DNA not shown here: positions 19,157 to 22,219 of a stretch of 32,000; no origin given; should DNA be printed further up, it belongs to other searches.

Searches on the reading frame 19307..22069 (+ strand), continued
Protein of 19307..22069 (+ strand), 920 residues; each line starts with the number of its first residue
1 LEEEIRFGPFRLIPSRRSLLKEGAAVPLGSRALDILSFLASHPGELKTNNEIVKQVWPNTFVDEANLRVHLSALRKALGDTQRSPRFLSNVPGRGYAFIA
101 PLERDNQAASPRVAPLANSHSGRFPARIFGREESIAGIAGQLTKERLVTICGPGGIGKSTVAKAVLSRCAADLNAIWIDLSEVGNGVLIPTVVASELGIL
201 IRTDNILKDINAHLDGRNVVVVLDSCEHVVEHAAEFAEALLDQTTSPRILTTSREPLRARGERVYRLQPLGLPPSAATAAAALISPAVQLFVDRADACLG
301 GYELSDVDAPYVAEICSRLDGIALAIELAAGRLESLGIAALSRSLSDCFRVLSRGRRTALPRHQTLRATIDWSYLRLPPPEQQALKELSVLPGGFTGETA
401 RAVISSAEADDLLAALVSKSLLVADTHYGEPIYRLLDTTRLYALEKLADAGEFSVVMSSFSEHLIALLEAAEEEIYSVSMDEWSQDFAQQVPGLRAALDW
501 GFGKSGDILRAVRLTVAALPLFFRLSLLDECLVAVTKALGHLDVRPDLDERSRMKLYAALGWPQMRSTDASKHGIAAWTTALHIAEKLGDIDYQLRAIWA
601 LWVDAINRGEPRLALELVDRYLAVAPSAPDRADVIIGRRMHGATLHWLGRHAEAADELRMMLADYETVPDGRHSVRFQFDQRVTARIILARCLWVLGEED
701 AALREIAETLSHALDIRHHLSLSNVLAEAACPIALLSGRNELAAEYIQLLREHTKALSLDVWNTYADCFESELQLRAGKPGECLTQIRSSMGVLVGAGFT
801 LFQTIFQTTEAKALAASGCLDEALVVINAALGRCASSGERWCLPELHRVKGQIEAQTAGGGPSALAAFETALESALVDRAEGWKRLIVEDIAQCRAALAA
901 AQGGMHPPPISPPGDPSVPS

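Call 76: find_encoding_contigs(protein=P0108, flank=5000, max_places=1)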
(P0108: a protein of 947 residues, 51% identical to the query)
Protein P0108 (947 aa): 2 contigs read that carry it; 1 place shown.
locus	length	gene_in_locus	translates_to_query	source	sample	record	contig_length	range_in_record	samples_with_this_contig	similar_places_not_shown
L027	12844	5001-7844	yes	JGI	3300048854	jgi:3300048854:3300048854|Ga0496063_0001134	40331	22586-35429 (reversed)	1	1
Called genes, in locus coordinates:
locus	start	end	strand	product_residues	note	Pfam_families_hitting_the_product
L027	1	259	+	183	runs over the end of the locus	-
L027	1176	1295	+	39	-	PF13763:DUF4167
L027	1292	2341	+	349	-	PF00487:FA_desaturase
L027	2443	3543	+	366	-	PF10503:Esterase_PHB, PF00561:Abhydrolase_1 (faint), PF00326:Peptidase_S9 (weak)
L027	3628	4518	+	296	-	PF08379:Bact_transglu_N, PF01841:Transglut_core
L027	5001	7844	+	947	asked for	PF00486:Trans_reg_C, PF00931:NB-ARC (weak), PF13191:AAA_16 (weak), PF13401:AAA_22 (weak), PF25872:HTH_77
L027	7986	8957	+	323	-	PF00561:Abhydrolase_1, PF12146:Hydrolase_4, PF12697:Abhydrolase_6, PF00326:Peptidase_S9 (faint), PF12146:Hydrolase_4 (weak)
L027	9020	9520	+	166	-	-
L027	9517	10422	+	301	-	PF00753:Lactamase_B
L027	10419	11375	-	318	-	PF00027:cNMP_binding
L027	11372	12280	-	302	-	-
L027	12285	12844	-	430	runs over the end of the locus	PF13657:Couple_hipA, PF07804:HipA_C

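Call 77: find_encoding_contigs(protein=P0117, flank=5000, max_places=1)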
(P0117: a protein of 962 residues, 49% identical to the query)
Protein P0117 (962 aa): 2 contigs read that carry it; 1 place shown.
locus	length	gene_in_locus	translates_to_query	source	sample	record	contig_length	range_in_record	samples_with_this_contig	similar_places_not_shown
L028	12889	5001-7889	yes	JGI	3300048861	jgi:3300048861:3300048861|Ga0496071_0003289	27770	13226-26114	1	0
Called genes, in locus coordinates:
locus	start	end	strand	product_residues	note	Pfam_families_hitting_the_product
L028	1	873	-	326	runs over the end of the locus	PF00753:Lactamase_B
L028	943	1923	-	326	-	PF12146:Hydrolase_4 (weak), PF00561:Abhydrolase_1, PF12697:Abhydrolase_6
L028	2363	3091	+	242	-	PF12146:Hydrolase_4 (faint), PF00561:Abhydrolase_1 (faint), PF12695:Abhydrolase_5, PF12697:Abhydrolase_6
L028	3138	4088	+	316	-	PF00165:HTH_AraC (weak), PF12833:HTH_18, PF00165:HTH_AraC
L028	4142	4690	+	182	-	PF02627:CMD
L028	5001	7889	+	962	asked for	PF00486:Trans_reg_C, PF13191:AAA_16 (weak), PF20703:nSTAND1 (weak), PF13401:AAA_22 (weak), PF25872:HTH_77 (weak)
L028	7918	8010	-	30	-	-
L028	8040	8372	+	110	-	PF00561:Abhydrolase_1, PF12146:Hydrolase_4, PF12697:Abhydrolase_6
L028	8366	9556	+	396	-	PF00145:DNA_methylase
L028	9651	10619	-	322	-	-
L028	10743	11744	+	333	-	-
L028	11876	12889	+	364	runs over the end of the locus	-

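Call 78: find_encoding_contigs(protein=P0066, flank=5000, max_places=1)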
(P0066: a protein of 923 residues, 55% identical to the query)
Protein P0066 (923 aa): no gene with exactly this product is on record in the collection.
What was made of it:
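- Tried and rejected: P0066 has no contig on record (call 78).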

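Call 84: predict_structure(alignment_id=A4)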
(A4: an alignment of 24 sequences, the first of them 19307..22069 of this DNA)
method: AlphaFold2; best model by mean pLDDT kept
length: 920 residues; sequences in the alignment: 24
mean_pLDDT: 85.4   pTM: 0.71
mean pLDDT of the five models: 85.4, 84.5, 83.0, 82.3, 81.6
residues with pLDDT >= 90: 440; 70-90: 381; 50-70: 59; < 50: 40
segments of 3 or more residues with pLDDT < 50: 106-116, 355-359, 905-920
pLDDT, mean of each block of 10 residues (from residue 1): 80 88 87 93 91 87 84 90 86 89 58 43 60 89 91 85 82 80 80 75 70 84 89 93 88 91 91 81 90 85 89 89 88 84 79 50 74 88 94 88 91 88 74 84 91 94 95 77 82 91 93 95 80 91 91 93 68 85 95 92 91 96 91 90 96 96 82 61 93 96 96 81 91 95 94 64 90 96 94 85 94 96 96 93 95 88 93 96 94 86 55 43
secondary structure, 60 per line:
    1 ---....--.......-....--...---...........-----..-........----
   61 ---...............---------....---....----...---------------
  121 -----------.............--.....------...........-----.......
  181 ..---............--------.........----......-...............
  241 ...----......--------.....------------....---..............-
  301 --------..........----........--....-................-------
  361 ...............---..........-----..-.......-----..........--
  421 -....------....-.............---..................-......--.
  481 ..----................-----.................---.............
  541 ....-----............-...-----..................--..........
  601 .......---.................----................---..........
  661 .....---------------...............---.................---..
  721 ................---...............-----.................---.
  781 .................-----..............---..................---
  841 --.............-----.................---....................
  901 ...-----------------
elements in order (helices of 4 or more, strands of 3 or more residues): E4-7 E10-13 E18-21 E24-26 H30-40 H49-56 H64-78 E88-91 E95-98 E103-105 H132-144 E147-151 H158-168 E174-179 H186-197 H206-214 E219-224 H226-243 E248-253 E262-266 H279-282 H286-299 H309-318 H323-330 H333-336 H338-353 H361-375 H379-388 H397-403 H409-418 E422-425 E432-435 H437-449 H453-470 H472-477 H487-502 H508-524 H528-544 H550-561 H571-588 H591-607 H611-627 H632-647 H651-665 H681-695 H699-715 H719-736 H740-754 H760-776 H780-797 H803-816 H820-837 H843-855 H861-877 H881-903
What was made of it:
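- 19307..22069 (+): Regulator gene (920 aa). It has an N-terminal ToxR/CadC-like OmpR-class winged helix (about residues 1-105), a roughly 20-residue linker, a STAND NTPase (NOD; Walker A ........), and a C-terminal TPR-like helical array. There is no BTAD domain. The AlphaFold model has pLDDT 85 (call 84).
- On SARP family (AfsR, ActII-ORF4, DnrI): The Walker A motif begins about 45 residues after the end of the winged helix, and the model shows a disordered linker at 106-116 followed directly by the NTPase (call 84).
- On STAND NTPases (NOD: NBD-HD-WHD, plus a repeat sensor): The model shows paired helices from about residue 487 to 903 (call 84).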

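Call 88: fold_search(model_id=the predicted structure, library=pdb)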
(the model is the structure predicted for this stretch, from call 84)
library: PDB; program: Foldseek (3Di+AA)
matches with E <= 10: 1521; with E <= 0.001: 108
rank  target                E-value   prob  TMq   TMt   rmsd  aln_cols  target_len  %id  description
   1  6mfv_A                5.3e-12  1.00  0.40  0.53  10.0       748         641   13  Crystal structure of the Signal Transduction ATPase with Numerous Domains (STAND) protein with a tetratricopeptide rep (released 2019-02-20)
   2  9h2l_A                3.4e-08  1.00  0.21  0.23  16.7       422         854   16  Cryo-EM structure of an octameric G10-resistosome from wheat (released 2025-09-24)
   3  1z6t_B                5.7e-08  1.00  0.31  0.46   8.9       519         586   14  Structure of the apoptotic protease-activating factor 1 bound to ADP (released 2005-04-19)
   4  4m9s_B                9.8e-08  1.00  0.22  0.36  20.7       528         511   14  crystal structure of CED-4 bound CED-3 fragment (released 2013-10-23)
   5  1z6t_A                1.0e-07  1.00  0.31  0.46   8.8       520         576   15  Structure of the apoptotic protease-activating factor 1 bound to ADP (released 2005-04-19)
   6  3sfz                  1.5e-07  1.00  0.34  0.29   7.5       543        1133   14  Crystal structure of full-length murine Apaf-1 (released 2011-08-24)
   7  8xuo_A                2.1e-07  1.00  0.30  0.36   4.2       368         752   15  Cryo-EM structure of tomato NRC2 dimer (released 2024-05-22)
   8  3shf                  2.5e-07  1.00  0.32  0.26   6.8       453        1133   15  Crystal structure of the R265S mutant of full-length murine Apaf-1 (released 2011-08-24)
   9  5juy_A                3.1e-07  1.00  0.19  0.15  24.3       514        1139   14  Active human apoptosome with procaspase-9 (released 2016-10-19)
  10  5juy_B                3.1e-07  1.00  0.19  0.14  24.3       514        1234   14  Active human apoptosome with procaspase-9 (released 2016-10-19)
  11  9ria_B                3.3e-07  1.00  0.21  0.23  26.8       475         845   12  Cryo-EM structure of tomato NRC3-AVRcap1b complex (released 2025-07-23)
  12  6j6i_C                3.7e-07  1.00  0.21  0.24  26.1       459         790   15  Reconstitution and structure of a plant NLR resistosome conferring immunity (released 2019-03-20)
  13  6j5t_C                4.1e-07  1.00  0.21  0.23  26.6       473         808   16  Reconstitution and structure of a plant NLR resistosome conferring immunity (released 2019-03-20)
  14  9ria_A                4.8e-07  1.00  0.21  0.22  27.1       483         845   13  Cryo-EM structure of tomato NRC3-AVRcap1b complex (released 2025-07-23)
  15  9cc8_A                4.8e-07  1.00  0.20  0.22  28.1       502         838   14  Hexameric state of the NRC4 resistosome (released 2024-09-11)
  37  8bob_C                1.5e-05  1.00  0.33  0.66   5.7       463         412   14  Structural basis for negative regulation of the maltose system (released 2023-10-18)
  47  8b4b_W                6.4e-05  1.00  0.11  0.84   1.5       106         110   32  ToxR bacterial transcriptional regulator bound to 19 bp ompU promoter DNA (released 2023-08-09)
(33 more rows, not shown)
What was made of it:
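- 19307..22069 (+): The ToxR-DNA complex 8b4b matches with TM 0.84 and rmsd 1.5 A (call 88).
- On OmpR/PhoB-class winged-helix DNA-binding domain (Pfam Trans_reg_C, PF00486): The fold matches the ToxR DNA-binding domain with TM 0.84 (call 88).
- On STAND NTPases (NOD: NBD-HD-WHD, plus a repeat sensor): The model (pLDDT 85) matches 6mfv, Apaf-1, CED-4, plant NLRs and MalT with probability 1.0 (calls 84, 88).
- Closest known: ToxR / CadC. Same: ToxR is also the closest by fold (ToxR-DNA complex 8b4b, TM 0.84, 32% identity; call 88).
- Closest known: MalT. Same: The STAND core plus helical-repeat sensor fold matches (6mfv is the top Foldseek hit at 5e-12; MalT 8bob at 1.5e-5; call 88).
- The model matches 6mfv, Apaf-1 and MalT (calls 84, 88).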
